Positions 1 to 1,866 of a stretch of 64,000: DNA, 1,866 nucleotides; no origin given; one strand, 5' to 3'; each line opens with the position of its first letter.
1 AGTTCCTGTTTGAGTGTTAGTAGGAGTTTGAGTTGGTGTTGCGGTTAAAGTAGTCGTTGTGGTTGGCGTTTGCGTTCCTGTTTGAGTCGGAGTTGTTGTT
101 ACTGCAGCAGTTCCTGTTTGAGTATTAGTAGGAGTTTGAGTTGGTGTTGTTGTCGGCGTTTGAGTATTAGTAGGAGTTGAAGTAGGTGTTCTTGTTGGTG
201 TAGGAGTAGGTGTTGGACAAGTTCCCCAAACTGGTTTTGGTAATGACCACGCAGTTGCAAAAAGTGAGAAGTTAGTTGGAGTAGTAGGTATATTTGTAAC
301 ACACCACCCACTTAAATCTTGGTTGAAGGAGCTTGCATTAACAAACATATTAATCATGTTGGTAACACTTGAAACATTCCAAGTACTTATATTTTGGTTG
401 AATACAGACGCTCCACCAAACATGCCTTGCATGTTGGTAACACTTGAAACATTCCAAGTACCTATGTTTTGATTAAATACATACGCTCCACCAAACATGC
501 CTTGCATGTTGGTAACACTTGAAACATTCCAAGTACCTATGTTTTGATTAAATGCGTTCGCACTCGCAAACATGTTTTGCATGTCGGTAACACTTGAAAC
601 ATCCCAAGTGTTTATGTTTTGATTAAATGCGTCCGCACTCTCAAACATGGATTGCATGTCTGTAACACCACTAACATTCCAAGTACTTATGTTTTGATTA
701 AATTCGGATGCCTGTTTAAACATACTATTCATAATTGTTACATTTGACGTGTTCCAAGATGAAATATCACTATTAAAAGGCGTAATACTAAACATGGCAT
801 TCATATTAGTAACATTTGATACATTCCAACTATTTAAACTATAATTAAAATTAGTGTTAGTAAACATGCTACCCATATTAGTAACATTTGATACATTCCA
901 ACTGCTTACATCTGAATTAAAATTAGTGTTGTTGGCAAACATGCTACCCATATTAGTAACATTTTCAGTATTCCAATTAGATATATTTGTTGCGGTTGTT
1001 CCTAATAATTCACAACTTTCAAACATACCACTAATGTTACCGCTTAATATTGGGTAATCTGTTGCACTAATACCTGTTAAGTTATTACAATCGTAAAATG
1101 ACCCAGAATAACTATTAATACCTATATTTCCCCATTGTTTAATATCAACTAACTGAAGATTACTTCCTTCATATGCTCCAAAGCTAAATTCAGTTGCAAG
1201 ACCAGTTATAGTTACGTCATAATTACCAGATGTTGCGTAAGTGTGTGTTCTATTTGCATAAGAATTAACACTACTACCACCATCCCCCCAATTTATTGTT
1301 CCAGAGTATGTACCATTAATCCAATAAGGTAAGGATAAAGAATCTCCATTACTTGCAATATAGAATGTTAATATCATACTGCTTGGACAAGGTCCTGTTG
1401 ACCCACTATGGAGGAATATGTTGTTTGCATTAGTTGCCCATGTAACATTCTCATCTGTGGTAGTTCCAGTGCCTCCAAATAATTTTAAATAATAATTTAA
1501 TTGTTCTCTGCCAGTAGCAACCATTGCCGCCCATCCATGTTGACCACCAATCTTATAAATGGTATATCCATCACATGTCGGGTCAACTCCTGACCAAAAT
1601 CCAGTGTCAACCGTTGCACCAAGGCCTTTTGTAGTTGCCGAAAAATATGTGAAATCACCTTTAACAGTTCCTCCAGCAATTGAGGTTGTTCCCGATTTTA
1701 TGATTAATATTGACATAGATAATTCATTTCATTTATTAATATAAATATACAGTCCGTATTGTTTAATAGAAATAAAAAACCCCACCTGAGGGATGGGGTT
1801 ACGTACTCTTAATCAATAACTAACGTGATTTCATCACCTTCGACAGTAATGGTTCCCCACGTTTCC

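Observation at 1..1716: Large surface protein with DUF285-type 26-residue repeats and a PT-rich linker, missed by the ORF track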

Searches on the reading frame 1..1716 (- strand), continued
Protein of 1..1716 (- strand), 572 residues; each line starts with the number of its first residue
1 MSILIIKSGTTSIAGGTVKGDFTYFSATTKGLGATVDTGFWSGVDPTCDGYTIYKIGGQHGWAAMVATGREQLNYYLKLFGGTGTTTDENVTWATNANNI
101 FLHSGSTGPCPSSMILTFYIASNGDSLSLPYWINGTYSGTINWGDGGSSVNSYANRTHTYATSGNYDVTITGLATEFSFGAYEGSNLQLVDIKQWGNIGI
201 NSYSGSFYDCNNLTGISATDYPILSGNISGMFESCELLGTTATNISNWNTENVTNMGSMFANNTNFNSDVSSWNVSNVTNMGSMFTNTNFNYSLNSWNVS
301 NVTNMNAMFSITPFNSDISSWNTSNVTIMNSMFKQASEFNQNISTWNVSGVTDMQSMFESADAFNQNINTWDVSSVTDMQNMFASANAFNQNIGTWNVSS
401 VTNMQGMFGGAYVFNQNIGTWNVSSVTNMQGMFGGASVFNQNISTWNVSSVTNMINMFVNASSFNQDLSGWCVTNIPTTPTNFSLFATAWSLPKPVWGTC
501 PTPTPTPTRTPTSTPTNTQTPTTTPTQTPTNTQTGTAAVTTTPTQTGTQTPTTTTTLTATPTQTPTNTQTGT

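Call 32: find_encoding_contigs(protein=P0002, flank=10000, max_places=4)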
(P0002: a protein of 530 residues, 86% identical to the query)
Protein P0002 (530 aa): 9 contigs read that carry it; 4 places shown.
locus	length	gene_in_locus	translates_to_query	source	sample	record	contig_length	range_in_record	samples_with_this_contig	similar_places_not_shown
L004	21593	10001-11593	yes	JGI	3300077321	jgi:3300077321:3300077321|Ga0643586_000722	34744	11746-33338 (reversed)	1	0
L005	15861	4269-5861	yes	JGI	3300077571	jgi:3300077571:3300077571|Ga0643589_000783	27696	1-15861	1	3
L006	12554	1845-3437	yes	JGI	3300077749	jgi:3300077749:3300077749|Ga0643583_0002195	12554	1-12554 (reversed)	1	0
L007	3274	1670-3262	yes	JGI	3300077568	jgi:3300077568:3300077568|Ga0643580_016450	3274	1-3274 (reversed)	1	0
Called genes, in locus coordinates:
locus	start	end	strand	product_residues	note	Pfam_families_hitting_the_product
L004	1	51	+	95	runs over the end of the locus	-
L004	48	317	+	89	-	-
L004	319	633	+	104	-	-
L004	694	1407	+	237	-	-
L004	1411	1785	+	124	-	-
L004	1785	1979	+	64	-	-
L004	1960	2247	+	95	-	-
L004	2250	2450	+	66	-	-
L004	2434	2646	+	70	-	-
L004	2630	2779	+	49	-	-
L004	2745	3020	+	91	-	-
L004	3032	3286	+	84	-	-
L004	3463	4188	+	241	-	-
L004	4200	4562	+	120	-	-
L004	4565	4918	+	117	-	-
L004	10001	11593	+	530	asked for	PF03382:DUF285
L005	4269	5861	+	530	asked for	PF03382:DUF285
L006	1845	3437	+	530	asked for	PF03382:DUF285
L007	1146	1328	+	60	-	-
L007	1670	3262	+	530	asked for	PF03382:DUF285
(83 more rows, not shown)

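Call 33: find_encoding_contigs(protein=P0001, flank=10000, max_places=3)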
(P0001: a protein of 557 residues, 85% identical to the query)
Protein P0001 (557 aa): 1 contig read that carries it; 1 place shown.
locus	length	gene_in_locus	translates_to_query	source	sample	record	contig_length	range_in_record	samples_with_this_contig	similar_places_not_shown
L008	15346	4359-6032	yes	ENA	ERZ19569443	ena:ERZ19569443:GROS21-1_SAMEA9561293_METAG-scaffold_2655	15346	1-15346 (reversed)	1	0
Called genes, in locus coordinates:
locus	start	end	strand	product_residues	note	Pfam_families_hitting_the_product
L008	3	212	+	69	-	?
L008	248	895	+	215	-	-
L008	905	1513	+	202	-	PF18760:ART-PolyVal (faint)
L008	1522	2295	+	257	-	-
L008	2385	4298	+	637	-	-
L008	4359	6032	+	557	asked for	PF03382:DUF285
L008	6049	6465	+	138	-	-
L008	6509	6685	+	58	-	-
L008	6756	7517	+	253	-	-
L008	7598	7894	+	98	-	-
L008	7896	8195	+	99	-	-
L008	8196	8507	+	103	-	-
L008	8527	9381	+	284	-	-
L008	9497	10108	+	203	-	-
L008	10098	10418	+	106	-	-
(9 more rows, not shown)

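Call 69: predict_structure(alignment_id=A3)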
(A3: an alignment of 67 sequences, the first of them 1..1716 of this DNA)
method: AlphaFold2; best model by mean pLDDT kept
length: 572 residues; sequences in the alignment: 67
mean_pLDDT: 79.7   pTM: 0.72
mean pLDDT of the five models: 79.7, 79.5, 79.2, 79.1, 78.2
residues with pLDDT >= 90: 378; 70-90: 17; 50-70: 15; < 50: 162
segments of 3 or more residues with pLDDT < 50: 1-8, 10-70, 76-107, 513-572
pLDDT, mean of each block of 10 residues (from residue 1): 44 43 45 43 44 45 40 50 42 39 46 94 97 95 98 97 98 90 87 95 95 96 96 97 94 98 97 98 98 97 99 98 99 98 98 99 98 99 98 98 99 98 99 98 98 98 97 97 96 93 70 44 38 35 35 37 38 38
secondary structure, 60 per line:
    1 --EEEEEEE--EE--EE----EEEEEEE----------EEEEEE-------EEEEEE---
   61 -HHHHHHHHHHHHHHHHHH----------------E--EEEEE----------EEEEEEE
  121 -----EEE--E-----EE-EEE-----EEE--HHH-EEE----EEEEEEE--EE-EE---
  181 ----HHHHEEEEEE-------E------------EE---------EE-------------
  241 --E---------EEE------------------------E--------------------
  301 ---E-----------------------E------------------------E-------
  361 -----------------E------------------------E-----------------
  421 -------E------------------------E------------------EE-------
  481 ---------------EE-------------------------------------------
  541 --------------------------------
elements in order: E3-9 E22-28 E39-44 E52-57 H62-79 E99-103 E114-120 E126-128 E140-142 E148-150 E157-159 E164-170 H185-188 E189-194 E253-255
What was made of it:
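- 1..216 (-): Start of the PT/TQ-rich linker (aa 501-572 of 501-676). Window 153-1 is the first 1.4 copies of a 108-bp (36-aa) repeat. It is predicted disordered, with pLDDT below 50 (call 69).
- On Leucine-rich-repeat superfamily (fold): In the AF2 model, aa 111-500 have pLDDT 94-99 (call 69).
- The whole cassette folds with pLDDT 94-99 (call 69).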

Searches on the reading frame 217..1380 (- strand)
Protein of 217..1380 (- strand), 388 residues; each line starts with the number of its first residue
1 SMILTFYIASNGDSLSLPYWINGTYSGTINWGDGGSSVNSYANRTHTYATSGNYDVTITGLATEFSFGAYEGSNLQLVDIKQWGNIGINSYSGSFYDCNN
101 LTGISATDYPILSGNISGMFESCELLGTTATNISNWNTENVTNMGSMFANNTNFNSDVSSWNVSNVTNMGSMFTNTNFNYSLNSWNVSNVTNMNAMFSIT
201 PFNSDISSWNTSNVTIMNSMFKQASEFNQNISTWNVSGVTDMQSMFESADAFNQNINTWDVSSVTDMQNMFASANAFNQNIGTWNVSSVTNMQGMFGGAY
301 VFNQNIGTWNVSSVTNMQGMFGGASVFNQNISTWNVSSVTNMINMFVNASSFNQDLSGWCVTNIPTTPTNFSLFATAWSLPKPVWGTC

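Call 80: find_related_loci(query=window:217-1380:-, collection=genome_contigs, flank=3000)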
Query window:217-1380:- (388 aa) in genome_contigs; peptide patterns used: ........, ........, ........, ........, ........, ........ (x = any residue, [..] = any of these).
63 stretches matched a pattern; 50 encode a relative of the query (tblastn E <= 1e-3); 50 distinct loci.
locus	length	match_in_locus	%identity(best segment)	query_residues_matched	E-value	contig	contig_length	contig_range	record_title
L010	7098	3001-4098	46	1-365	2e-90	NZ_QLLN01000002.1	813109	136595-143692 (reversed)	Arenibacter echinorum strain DSM 23522 LV92DRAFT_scaffold00002.2, whole genome shotgun sequence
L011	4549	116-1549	45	1-357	2e-76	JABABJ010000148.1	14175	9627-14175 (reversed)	MAG: Leptospirales bacterium isolate bin56o c_000000926253, whole genome shotgun sequence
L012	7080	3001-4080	44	52-388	1e-73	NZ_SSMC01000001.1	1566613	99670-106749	Robertkochia marina strain CC-AMO-30D contig01, whole genome shotgun sequence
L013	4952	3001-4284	41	10-386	3e-73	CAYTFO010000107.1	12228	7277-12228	MAG TPA_asm: uncultured Roseivirgaceae bacterium isolate SRP141376_co3_286 genome assembly, contig: NODE_14314_length_12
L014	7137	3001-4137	39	11-386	3e-71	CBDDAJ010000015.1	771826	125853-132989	MAG: Wocania sp. isolate 20f18a8f-ff7d-4954-b473-401470c94e3c genome assembly, contig: contig_15, whole genome shotgun s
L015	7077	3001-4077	43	1-364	1e-76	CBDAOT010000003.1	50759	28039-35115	MAG: Candidatus Poribacteria bacterium isolate 530b1872-db39-4376-9dde-5bfc35f27194 genome assembly, contig: contig_3, w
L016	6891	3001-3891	45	45-361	2e-69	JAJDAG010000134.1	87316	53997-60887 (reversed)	MAG: candidate division KSB1 bacterium isolate OFTM72 OFTM72_133, whole genome shotgun sequence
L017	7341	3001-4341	41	29-386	1e-69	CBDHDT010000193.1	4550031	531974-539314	MAG: Ekhidna sp. isolate 7926a775-78a8-48c6-82a2-d52d773bc832 genome assembly, contig: contig_193, whole genome shotgun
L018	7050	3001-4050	41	20-383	2e-77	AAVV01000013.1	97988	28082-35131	Marine gamma proteobacterium HTCC2080 1100755000540, whole genome shotgun sequence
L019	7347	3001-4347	40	42-372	1e-67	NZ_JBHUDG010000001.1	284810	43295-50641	Pseudopedobacter beijingensis strain CGMCC 1.12329 soapdenovo_K_105_1, whole genome shotgun sequence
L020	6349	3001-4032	51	114-368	3e-63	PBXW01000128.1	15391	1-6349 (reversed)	MAG: Crocinitomicaceae bacterium isolate RS467 59423, whole genome shotgun sequence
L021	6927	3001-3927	39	15-371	1e-62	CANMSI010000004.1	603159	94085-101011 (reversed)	uncultured Flavobacteriaceae bacterium isolate 2-919.fasta genome assembly, contig: NODE_4, whole genome shotgun sequenc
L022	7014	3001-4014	44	3-388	6e-83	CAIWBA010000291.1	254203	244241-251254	MAG: uncultured Bacteroidetes bacterium isolate Ki3-D2_bin-0726 genome assembly, contig: bin-0726:291/338, whole genome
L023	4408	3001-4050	39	43-372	2e-53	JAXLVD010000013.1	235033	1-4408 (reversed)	MAG: Spirosomataceae bacterium isolate STL-BAC47 C2.191.fa-13, whole genome shotgun sequence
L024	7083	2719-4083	40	9-371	2e-79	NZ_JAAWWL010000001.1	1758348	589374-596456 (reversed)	Croceivirga thetidis strain DJ-13 contig1, whole genome shotgun sequence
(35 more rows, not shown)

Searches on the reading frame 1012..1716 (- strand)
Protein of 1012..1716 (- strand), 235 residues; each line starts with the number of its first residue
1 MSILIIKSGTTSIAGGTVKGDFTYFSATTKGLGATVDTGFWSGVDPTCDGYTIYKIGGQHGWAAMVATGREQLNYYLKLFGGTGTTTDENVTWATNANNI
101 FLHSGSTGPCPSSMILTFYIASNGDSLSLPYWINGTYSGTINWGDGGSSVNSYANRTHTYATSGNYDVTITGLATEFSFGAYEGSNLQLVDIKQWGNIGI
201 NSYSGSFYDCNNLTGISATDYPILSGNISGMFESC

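Call 22: search_protein_families(library=pfam, proteins=[window:1012-1716:-], max_evalue=0.1)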
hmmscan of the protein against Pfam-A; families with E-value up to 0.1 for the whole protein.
window:1012-1716:- (235 aa): 2 families
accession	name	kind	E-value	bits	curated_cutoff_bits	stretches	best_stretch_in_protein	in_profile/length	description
PF18911.6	PKD_4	-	0.0016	18.9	27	1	142-171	40-67/85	PKD domain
PF00801.26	PKD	-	0.011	16.2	23.5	1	142-172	35-65/80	PKD domain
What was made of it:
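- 1147..1380 (-): PKD-like beta-sandwich (aa 113-190) that caps the N-terminal end of the solenoid. It is part of the conserved DUF285 cassette. Weak PKD_4/PKD hits (E=0.0016, below cut-off; call 22).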
